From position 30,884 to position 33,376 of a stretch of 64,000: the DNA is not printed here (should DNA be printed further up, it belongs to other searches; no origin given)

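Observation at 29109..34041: Oversized T4P/T2SS-family ATPase with duplicated CxxC modules and a Walker A variant (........), paired with a FlaJ/TadC-like platform and preceded by a GG-less MoaD-like beta-grasp gene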

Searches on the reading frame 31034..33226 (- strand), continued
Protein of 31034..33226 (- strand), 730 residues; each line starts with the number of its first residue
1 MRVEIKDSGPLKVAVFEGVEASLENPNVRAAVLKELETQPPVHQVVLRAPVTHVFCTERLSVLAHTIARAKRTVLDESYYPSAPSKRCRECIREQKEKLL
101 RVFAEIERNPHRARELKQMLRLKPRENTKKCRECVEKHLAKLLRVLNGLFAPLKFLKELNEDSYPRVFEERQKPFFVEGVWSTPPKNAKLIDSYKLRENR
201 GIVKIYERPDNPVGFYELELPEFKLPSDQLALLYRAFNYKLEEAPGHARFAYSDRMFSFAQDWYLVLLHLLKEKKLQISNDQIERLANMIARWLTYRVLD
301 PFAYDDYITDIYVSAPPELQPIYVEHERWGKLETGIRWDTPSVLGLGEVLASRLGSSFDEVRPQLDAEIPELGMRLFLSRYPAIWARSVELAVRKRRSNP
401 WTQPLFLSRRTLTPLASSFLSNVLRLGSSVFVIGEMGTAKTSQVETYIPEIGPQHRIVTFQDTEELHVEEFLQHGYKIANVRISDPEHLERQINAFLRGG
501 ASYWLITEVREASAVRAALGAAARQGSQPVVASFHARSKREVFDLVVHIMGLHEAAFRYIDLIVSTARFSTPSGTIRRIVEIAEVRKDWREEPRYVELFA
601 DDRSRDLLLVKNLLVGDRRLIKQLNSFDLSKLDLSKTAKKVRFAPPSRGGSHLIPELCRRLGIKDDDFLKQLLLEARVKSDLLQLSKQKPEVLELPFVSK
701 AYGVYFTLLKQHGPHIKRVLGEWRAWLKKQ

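Call 52: fold_search(model_id=the predicted structure, library=pdb)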
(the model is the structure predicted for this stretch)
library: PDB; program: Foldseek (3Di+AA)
matches with E <= 10: 650; with E <= 0.001: 73
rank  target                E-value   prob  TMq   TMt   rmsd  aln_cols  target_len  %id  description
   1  2oap_2                3.0e-21  1.00  0.53  0.74   5.3       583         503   16  Crystal structure of the archaeal secretion ATPase GspE in complex with AMP-PNP (released 2007-02-13)
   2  4ihq_C                9.9e-21  1.00  0.49  0.66   5.9       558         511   19  Archaellum Assembly ATPase FlaI bound to ADP (released 2013-03-06)
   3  4ii7_C                2.1e-20  1.00  0.48  0.66   6.1       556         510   20  Archaellum Assembly ATPase FlaI (released 2013-03-06)
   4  4ii7_D                2.6e-20  1.00  0.44  0.60   7.0       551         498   20  Archaellum Assembly ATPase FlaI (released 2013-03-06)
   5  4ii7_A                2.8e-20  1.00  0.46  0.63   6.1       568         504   18  Archaellum Assembly ATPase FlaI (released 2013-03-06)
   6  2oap_1                3.7e-20  1.00  0.47  0.65   6.9       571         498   17  Crystal structure of the archaeal secretion ATPase GspE in complex with AMP-PNP (released 2007-02-13)
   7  4ihq_A                1.0e-19  1.00  0.47  0.63   6.7       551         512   20  Archaellum Assembly ATPase FlaI bound to ADP (released 2013-03-06)
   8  4ii7_B                4.8e-19  1.00  0.46  0.63   6.6       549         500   19  Archaellum Assembly ATPase FlaI (released 2013-03-06)
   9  8rkd_A                9.4e-15  1.00  0.33  0.51   8.6       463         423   19  TadA/CpaF with AMPPNP (released 2024-08-14)
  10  9e24_A                9.9e-15  1.00  0.38  0.60   8.0       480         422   18  Closed structure of CpaF without nucleotides (Apo dataset) (released 2025-04-23)
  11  8rjf_A                5.3e-14  1.00  0.36  0.56   8.1       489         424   19  TadA/CpaF with ADP (released 2024-08-14)
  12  8rkd_B                1.2e-11  1.00  0.34  0.53   7.2       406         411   19  TadA/CpaF with AMPPNP (released 2024-08-14)
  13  3jc8_Ba               2.7e-11  1.00  0.31  0.46  13.7       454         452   15  Architectural model of the type IVa pilus machine in a piliated state (released 2016-03-16)
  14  2gza_C                1.8e-09  1.00  0.17  0.35  15.9       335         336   20  Crystal structure of the VirB11 ATPase from the Brucella Suis type IV secretion system in complex with sulphate (released 2006-07-11)
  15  2gza_A                5.2e-09  1.00  0.19  0.40  15.8       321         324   21  Crystal structure of the VirB11 ATPase from the Brucella Suis type IV secretion system in complex with sulphate (released 2006-07-11)
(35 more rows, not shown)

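Call 56: search_protein_families(library=pfam, alignment_id=A4, max_evalue=0.01)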
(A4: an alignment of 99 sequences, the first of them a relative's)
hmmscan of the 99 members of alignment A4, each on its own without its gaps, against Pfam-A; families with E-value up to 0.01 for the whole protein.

A. member 1, L002:12981-13382:+ (134 aa): 0 families

B. families by the number of members that match (of 99 scanned): 9 families
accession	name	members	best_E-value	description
PF23928.1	DUF7266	2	3e-05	Family of unknown function (DUF7266)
PF05345.18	He_PIG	2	0.0093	Putative Ig domain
PF12733.13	Cadherin-like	1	0.00066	Cadherin-like beta sandwich domain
PF04277.18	OAD_gamma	1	0.0019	Oxaloacetate decarboxylase, gamma chain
PF21602.3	GldM_3rd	1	0.0033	GldM third domain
PF11797.14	WxLIP_HBD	1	0.0058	WxL Interacting Protein, host binding domain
PF08530.16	PepX_C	1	0.0066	X-Pro dipeptidyl-peptidase C-terminal non-catalytic domain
PF04465.17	DUF499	1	0.0069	Protein of unknown function (DUF499)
PF05545.16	FixQ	1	0.0092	Cbb3-type cytochrome oxidase component FixQ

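Call 63: search_protein_families(library=pfam, proteins=[L025:14744-16447:+, L025:16449-17624:+], max_evalue=0.01)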
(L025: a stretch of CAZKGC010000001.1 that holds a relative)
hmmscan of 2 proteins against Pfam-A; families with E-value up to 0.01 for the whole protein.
L025:14744-16447:+ (567 aa): 4 families
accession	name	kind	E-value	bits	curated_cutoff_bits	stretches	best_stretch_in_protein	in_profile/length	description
PF00437.27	T2SSE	-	2.1e-34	119.2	24.9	1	224-459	37-278/370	Type II/IV secretion system protein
PF23989.1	PilB3_C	-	1.2e-08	35.4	27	1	498-561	3-65/83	PilB3-like, C-terminal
PF23990.1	PilB3_N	-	2.5e-05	24.7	27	1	80-125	56-101/101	PilB3-like, N-terminal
PF13401.12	AAA_22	-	0.0078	17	27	0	318-401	4-93/130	AAA domain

L025:16449-17624:+ (392 aa): 1 family
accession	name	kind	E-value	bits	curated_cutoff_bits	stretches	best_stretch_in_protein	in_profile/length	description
PF00482.28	T2SSF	-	1e-11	45.3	25.2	1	114-239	4-124/125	Type II secretion system (T2SS), protein F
